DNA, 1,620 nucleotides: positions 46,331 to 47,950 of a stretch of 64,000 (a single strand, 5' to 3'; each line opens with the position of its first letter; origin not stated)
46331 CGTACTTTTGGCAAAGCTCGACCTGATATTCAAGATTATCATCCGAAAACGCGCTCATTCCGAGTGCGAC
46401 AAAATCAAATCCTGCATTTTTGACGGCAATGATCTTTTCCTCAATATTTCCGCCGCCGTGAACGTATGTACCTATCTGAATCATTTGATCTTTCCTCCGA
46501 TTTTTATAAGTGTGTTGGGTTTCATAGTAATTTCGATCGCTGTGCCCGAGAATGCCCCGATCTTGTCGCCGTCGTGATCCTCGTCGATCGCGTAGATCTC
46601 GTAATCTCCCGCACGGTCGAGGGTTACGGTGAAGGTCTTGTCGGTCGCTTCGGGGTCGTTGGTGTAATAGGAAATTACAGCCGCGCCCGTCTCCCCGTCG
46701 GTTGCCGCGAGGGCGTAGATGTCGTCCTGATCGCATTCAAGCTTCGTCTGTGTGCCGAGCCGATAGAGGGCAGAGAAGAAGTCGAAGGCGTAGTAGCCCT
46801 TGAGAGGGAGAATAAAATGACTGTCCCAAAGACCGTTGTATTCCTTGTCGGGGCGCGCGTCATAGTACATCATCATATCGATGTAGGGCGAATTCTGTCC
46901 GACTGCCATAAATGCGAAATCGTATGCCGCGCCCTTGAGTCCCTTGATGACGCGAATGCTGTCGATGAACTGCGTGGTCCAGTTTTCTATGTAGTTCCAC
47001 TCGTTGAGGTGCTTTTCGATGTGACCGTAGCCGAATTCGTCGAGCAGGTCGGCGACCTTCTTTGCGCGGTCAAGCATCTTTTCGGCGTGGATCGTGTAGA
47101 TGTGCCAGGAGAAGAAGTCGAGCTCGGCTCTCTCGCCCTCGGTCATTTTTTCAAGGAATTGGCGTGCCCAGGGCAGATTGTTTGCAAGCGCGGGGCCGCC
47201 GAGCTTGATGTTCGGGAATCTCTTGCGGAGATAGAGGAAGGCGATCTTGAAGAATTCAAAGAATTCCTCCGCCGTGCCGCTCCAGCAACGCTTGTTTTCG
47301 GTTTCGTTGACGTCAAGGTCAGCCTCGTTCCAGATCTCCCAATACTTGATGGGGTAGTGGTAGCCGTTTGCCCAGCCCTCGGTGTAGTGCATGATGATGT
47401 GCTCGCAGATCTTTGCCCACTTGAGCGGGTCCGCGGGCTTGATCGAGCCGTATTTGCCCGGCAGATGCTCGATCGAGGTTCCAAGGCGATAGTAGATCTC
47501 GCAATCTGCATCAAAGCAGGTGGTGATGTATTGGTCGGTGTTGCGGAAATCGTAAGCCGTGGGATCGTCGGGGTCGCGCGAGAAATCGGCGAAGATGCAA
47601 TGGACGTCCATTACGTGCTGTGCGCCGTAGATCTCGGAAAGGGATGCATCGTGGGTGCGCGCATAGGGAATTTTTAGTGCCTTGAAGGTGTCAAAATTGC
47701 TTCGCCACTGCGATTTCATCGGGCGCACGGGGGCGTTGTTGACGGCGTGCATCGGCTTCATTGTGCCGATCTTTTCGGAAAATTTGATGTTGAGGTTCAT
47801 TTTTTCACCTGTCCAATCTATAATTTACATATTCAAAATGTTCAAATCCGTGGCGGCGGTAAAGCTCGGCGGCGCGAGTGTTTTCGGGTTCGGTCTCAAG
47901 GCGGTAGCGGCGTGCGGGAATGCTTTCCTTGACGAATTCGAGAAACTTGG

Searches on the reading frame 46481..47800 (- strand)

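Call 11: search_protein_families(library=pfam, proteins=[window:46481-47800:-])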
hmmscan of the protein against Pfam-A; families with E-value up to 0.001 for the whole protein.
window:46481-47800:- (439 aa): 2 families
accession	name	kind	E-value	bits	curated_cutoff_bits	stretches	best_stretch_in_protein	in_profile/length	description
PF01229.23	Glyco_hydro_39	-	3e-12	46.6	26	1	23-238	9-229/472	Glycosyl hydrolases family 39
PF11790.14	Glyco_hydro_cc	-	0.00011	22.3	21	1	194-250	101-159/237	Glycosyl hydrolase catalytic core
